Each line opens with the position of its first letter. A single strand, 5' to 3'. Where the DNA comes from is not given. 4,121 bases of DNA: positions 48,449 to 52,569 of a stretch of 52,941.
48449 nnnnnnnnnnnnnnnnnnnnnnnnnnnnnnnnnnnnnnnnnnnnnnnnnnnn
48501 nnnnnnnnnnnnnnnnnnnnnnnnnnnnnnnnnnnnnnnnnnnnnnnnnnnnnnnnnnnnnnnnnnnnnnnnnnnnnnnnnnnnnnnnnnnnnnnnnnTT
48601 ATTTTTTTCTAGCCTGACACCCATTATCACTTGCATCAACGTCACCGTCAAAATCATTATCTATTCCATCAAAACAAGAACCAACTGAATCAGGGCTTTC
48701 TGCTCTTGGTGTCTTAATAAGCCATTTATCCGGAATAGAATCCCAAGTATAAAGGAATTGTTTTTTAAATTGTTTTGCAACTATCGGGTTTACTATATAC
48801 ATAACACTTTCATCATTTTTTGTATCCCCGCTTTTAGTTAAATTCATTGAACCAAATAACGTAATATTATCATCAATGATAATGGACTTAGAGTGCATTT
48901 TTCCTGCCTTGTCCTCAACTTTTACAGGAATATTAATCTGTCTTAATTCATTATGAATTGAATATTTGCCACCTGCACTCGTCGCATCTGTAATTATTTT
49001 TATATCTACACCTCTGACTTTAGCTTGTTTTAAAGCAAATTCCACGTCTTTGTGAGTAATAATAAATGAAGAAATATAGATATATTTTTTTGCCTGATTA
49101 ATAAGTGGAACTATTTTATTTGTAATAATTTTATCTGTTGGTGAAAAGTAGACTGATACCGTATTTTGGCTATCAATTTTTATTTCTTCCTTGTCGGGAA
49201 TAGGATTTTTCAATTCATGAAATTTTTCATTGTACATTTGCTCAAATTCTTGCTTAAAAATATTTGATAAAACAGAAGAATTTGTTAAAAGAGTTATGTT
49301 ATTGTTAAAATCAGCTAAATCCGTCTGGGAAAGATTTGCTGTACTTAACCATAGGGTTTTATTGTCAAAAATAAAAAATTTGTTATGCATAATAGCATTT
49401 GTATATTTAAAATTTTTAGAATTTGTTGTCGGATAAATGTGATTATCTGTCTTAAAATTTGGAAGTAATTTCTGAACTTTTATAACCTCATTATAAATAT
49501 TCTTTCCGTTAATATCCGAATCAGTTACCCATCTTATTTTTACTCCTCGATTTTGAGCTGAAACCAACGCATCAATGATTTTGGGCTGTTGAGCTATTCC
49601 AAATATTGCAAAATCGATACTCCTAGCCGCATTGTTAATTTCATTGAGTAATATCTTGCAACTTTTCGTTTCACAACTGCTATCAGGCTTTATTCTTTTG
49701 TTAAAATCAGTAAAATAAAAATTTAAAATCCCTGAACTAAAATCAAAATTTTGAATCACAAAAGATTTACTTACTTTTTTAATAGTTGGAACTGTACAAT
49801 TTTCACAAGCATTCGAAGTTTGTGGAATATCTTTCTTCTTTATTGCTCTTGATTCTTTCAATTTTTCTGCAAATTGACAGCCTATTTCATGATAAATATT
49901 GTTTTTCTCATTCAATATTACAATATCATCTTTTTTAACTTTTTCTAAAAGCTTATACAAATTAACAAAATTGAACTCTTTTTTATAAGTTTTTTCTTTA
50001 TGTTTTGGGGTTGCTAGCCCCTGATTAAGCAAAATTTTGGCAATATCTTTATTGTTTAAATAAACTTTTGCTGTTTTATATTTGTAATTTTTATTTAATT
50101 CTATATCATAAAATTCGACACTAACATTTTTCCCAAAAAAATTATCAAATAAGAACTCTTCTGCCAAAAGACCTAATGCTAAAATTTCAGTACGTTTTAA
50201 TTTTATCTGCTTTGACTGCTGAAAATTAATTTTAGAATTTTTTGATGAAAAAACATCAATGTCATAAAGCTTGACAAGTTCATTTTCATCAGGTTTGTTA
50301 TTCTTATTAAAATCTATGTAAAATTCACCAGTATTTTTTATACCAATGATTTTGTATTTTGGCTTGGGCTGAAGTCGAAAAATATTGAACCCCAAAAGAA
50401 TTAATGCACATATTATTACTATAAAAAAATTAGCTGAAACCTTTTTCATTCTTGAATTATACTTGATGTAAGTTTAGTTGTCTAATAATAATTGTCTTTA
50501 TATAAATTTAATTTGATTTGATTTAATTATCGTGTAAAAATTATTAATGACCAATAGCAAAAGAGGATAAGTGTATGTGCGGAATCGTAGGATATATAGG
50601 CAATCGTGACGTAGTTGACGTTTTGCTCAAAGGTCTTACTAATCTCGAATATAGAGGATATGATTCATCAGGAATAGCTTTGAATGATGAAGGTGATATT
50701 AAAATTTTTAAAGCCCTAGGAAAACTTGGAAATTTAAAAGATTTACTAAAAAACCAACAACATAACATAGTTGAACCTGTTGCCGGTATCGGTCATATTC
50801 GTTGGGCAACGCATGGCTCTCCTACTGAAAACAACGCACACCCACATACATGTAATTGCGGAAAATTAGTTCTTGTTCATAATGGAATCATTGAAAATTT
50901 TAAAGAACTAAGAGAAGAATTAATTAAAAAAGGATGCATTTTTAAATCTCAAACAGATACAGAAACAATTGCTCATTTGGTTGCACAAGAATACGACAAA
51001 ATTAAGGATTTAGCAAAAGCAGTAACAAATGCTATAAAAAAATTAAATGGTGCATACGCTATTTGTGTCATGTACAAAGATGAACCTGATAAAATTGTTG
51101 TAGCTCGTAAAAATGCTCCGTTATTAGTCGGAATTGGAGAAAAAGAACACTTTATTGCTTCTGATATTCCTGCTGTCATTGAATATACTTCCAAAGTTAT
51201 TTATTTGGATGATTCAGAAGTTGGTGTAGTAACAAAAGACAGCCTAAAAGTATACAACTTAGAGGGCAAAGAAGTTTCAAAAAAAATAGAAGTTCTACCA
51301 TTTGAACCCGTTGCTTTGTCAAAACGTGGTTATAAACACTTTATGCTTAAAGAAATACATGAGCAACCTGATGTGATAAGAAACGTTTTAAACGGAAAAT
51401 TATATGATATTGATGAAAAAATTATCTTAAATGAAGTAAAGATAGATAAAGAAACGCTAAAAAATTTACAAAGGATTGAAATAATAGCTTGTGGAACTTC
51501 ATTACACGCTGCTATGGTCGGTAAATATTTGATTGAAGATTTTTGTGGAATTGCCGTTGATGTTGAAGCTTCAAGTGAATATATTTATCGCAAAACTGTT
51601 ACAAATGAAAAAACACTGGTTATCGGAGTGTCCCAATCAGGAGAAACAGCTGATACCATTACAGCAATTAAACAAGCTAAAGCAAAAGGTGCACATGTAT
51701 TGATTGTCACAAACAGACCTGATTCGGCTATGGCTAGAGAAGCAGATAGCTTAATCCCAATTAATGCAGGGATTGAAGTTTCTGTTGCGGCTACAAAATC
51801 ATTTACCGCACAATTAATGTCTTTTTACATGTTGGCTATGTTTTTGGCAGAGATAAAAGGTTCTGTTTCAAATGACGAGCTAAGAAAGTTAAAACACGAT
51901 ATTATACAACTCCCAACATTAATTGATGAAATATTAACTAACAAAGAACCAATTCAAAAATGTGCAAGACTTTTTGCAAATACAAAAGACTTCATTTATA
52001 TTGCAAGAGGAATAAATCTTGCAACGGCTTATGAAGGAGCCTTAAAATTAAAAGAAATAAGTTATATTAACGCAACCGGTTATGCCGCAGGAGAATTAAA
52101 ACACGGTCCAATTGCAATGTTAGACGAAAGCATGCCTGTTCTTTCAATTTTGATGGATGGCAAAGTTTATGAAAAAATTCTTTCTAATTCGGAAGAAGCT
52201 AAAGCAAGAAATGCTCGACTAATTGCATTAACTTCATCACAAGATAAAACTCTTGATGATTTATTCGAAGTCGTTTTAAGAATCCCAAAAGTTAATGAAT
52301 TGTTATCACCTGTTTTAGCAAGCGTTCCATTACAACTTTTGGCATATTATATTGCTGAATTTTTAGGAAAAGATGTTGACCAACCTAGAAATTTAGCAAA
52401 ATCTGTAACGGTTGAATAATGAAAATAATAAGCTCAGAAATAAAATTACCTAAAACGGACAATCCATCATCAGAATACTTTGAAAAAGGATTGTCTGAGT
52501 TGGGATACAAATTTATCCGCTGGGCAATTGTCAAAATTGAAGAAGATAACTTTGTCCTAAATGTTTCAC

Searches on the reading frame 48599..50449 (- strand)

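Call 64: search_protein_families(library=pfam, proteins=[window:48599-50449:-], max_evalue=0.001)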
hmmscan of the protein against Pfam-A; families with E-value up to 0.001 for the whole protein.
window:48599-50449:- (616 aa): 3 families
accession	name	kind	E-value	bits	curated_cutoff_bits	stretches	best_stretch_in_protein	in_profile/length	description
PF13091.12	PLDc_2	-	1.1e-44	151.9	27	2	447-569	2-132/132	PLD-like domain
PF00614.28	PLDc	-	2e-07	31.2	21.9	0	518-539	5-26/28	Phospholipase D Active site motif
PF00565.23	SNase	-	0.00029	21.7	21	1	88-158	18-89/107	Staphylococcal nuclease homologue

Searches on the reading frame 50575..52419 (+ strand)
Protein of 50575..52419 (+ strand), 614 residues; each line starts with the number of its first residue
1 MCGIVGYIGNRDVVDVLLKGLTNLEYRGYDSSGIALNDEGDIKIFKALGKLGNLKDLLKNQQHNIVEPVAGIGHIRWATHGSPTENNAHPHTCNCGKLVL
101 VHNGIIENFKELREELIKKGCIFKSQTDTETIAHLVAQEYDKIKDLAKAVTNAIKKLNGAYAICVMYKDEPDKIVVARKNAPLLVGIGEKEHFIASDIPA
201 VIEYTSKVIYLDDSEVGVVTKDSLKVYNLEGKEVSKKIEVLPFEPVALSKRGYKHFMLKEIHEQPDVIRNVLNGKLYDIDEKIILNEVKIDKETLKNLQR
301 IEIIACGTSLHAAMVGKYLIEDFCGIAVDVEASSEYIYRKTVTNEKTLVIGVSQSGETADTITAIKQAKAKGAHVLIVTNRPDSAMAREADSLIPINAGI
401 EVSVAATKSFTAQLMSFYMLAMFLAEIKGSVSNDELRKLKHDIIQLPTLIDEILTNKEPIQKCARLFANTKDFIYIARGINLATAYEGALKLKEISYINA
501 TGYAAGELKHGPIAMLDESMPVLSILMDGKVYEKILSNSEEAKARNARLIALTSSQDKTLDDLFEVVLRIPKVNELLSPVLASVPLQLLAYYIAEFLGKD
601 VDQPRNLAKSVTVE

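Call 64: search_protein_families(library=pfam, proteins=[window:50575-52419:+], max_evalue=0.001)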
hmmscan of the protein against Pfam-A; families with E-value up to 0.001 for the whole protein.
window:50575-52419:+ (614 aa): 5 families
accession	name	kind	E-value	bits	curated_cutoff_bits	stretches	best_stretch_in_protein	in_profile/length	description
PF01380.27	SIS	-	9.7e-55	184.4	25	2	297-422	4-130/131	SIS domain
PF13522.11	GATase_6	-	1.8e-22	80.2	27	1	65-196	7-129/130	Glutamine amidotransferase domain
PF13537.11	GATase_7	-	3.3e-17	63.1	25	1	84-201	9-121/123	Glutamine amidotransferase domain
PF13230.11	GATase_4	-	0.00015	21.3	23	1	66-133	69-134/272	Glutamine amidotransferases class-II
PF13580.11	SIS_2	-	0.00045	20.7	27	0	335-379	93-137/138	SIS domain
